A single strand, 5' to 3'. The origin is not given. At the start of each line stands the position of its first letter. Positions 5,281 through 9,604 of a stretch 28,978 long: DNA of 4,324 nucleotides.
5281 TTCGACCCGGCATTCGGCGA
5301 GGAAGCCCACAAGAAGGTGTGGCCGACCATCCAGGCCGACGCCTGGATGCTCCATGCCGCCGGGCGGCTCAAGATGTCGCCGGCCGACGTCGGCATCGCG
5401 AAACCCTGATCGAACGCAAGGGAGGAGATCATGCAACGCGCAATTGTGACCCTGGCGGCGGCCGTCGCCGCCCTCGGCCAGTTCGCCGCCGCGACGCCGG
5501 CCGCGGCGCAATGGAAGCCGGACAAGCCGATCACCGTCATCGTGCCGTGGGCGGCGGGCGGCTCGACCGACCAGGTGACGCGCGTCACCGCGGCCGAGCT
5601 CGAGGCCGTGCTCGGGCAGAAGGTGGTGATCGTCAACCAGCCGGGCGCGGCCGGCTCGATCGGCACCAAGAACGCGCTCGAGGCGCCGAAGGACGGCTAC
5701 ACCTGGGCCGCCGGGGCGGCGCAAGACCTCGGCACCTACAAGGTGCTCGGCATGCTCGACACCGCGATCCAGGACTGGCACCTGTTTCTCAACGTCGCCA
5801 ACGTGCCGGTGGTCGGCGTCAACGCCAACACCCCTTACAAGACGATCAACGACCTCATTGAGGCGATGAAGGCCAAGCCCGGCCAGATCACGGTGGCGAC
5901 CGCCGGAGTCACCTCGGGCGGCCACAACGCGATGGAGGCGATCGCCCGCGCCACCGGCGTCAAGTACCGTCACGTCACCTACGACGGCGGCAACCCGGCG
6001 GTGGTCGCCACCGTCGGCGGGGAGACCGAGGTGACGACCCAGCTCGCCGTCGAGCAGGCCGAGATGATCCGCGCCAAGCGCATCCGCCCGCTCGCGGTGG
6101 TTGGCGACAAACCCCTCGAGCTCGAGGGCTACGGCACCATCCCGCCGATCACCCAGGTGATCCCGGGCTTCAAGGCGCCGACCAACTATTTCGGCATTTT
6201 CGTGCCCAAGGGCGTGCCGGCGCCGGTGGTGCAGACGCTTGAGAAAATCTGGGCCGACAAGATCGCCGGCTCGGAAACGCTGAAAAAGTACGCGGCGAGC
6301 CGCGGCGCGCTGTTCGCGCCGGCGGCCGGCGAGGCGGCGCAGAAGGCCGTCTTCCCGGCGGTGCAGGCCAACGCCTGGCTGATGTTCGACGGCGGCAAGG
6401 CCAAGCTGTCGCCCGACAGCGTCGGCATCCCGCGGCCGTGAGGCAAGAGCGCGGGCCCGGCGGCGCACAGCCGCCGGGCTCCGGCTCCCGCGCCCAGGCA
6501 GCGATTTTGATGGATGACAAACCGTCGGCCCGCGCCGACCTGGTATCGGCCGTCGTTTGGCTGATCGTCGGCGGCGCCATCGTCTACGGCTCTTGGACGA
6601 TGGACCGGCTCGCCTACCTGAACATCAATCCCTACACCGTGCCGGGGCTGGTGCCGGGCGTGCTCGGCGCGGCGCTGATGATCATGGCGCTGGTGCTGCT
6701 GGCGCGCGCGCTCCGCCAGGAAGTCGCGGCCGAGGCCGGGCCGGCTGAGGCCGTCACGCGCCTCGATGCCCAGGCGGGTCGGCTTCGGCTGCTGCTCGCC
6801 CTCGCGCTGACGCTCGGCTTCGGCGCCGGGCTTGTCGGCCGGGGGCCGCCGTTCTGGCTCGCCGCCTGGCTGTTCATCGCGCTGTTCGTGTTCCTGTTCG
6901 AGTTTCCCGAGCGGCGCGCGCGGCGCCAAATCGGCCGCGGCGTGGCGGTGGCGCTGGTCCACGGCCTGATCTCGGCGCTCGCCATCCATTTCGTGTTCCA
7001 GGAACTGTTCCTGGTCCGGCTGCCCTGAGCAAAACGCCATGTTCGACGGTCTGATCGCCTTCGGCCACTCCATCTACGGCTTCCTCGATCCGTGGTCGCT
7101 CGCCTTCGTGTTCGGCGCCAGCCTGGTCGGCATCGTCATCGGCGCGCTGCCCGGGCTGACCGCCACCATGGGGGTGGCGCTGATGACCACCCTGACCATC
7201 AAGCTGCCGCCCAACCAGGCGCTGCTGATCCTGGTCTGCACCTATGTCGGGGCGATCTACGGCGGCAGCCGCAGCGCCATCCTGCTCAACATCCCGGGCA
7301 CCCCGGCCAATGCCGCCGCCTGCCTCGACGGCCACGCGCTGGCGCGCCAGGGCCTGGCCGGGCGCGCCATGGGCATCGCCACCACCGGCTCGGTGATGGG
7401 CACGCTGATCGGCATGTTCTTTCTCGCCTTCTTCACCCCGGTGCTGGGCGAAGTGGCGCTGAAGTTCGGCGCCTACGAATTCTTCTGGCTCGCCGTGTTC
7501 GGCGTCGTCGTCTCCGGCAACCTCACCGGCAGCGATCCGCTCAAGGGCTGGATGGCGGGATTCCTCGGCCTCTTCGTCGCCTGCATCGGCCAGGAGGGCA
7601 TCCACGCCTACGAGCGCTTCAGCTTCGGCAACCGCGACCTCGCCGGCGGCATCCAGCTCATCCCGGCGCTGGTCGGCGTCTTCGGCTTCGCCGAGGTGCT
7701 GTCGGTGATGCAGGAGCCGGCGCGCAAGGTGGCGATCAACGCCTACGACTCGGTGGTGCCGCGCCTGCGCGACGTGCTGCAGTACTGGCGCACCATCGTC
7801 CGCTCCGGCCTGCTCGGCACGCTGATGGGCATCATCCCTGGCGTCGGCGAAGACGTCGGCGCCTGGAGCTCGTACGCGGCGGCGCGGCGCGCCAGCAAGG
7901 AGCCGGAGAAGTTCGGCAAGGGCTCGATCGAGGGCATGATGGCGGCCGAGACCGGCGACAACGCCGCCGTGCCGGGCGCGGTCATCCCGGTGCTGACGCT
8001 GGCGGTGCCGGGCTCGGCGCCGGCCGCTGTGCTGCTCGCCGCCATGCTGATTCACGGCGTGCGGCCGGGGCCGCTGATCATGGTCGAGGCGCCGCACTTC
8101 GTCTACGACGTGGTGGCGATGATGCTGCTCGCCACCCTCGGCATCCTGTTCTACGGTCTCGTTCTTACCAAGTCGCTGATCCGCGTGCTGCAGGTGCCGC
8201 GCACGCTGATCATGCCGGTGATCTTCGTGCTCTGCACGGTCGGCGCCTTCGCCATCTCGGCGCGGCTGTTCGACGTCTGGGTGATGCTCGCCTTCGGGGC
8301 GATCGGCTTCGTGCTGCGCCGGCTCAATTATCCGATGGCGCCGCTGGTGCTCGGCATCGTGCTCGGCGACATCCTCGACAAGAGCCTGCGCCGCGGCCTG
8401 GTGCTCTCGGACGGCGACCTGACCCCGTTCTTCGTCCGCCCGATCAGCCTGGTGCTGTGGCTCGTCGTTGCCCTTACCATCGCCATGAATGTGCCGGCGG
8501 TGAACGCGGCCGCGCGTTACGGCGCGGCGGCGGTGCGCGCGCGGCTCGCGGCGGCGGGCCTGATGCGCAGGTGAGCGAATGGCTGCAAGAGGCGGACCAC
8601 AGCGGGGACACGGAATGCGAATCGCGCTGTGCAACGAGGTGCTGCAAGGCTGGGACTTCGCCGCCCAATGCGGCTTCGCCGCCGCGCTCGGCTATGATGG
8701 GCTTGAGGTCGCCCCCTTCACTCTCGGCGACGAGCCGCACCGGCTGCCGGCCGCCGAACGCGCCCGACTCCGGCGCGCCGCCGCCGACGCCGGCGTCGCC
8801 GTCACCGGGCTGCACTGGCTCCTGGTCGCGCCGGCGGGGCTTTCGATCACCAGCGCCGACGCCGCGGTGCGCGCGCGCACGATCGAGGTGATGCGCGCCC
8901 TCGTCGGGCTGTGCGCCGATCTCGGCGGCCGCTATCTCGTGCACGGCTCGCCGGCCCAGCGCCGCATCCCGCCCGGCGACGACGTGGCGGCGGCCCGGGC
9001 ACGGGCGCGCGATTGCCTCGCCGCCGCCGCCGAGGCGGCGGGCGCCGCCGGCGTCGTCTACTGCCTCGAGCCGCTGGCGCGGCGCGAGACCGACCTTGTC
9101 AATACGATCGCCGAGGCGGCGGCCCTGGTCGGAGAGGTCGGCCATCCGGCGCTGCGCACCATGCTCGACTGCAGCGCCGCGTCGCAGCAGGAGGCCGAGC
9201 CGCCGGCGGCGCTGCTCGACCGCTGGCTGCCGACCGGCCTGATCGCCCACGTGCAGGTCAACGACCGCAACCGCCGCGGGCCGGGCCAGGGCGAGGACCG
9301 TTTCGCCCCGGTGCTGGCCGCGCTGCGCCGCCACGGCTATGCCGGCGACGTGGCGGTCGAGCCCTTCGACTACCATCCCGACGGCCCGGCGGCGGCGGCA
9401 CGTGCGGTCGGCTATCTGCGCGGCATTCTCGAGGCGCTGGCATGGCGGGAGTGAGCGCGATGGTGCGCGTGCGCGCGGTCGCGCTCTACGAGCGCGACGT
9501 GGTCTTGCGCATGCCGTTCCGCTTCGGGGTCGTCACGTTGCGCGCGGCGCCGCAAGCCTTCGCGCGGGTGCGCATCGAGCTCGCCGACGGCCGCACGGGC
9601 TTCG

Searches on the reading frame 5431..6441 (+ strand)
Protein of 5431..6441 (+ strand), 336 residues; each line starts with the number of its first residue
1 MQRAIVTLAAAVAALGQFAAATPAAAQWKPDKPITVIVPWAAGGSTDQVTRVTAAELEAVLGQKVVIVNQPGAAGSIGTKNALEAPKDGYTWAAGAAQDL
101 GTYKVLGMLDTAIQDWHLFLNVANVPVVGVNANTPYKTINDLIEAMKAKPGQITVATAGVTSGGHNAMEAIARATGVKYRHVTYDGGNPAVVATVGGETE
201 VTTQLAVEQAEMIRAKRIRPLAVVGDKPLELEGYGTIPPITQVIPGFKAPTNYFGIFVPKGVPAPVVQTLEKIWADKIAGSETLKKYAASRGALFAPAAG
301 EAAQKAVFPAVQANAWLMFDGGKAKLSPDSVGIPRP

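Call 13: search_protein_families(library=pfam, proteins=[window:5431-6441:+], max_evalue=0.001)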
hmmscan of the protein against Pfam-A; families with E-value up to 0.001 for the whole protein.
window:5431-6441:+ (336 aa): 1 family
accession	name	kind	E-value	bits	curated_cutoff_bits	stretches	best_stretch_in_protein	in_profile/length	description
PF03401.19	TctC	-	2.3e-29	103.2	27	1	49-274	1-226/274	Tripartite tricarboxylate transporter family receptor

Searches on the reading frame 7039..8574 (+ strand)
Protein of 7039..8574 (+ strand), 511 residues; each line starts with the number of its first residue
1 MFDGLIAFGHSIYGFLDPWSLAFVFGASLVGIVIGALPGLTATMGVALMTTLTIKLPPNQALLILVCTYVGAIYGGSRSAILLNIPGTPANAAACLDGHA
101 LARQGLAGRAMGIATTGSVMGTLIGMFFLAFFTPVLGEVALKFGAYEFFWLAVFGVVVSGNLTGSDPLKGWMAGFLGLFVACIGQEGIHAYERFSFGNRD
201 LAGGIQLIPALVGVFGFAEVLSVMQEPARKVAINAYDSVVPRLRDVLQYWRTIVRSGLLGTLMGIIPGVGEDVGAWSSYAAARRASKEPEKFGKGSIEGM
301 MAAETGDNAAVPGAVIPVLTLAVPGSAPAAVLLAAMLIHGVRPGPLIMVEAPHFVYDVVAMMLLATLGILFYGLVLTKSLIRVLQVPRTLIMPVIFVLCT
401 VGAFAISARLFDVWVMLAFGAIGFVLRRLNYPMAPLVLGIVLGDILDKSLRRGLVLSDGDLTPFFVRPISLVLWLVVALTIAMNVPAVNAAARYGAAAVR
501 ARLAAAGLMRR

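Call 13: search_protein_families(library=pfam, proteins=[window:7039-8574:+], max_evalue=0.001)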
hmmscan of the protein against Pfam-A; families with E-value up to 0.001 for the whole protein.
window:7039-8574:+ (511 aa): 1 family
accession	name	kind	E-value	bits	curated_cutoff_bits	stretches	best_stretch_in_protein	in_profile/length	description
PF01970.21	TctA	-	3.3e-139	464.6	28.9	1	21-438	1-423/423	Tripartite tricarboxylate transporter TctA family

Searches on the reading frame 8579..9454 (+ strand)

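Call 13: search_protein_families(library=pfam, proteins=[window:8579-9454:+], max_evalue=0.001)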
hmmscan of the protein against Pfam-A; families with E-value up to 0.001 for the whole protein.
window:8579-9454:+ (291 aa): 1 family
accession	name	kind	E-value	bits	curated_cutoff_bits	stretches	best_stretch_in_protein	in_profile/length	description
PF01261.30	AP_endonuc_2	-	2.6e-37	129.3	31.1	1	33-281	3-247/249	Xylose isomerase-like TIM barrel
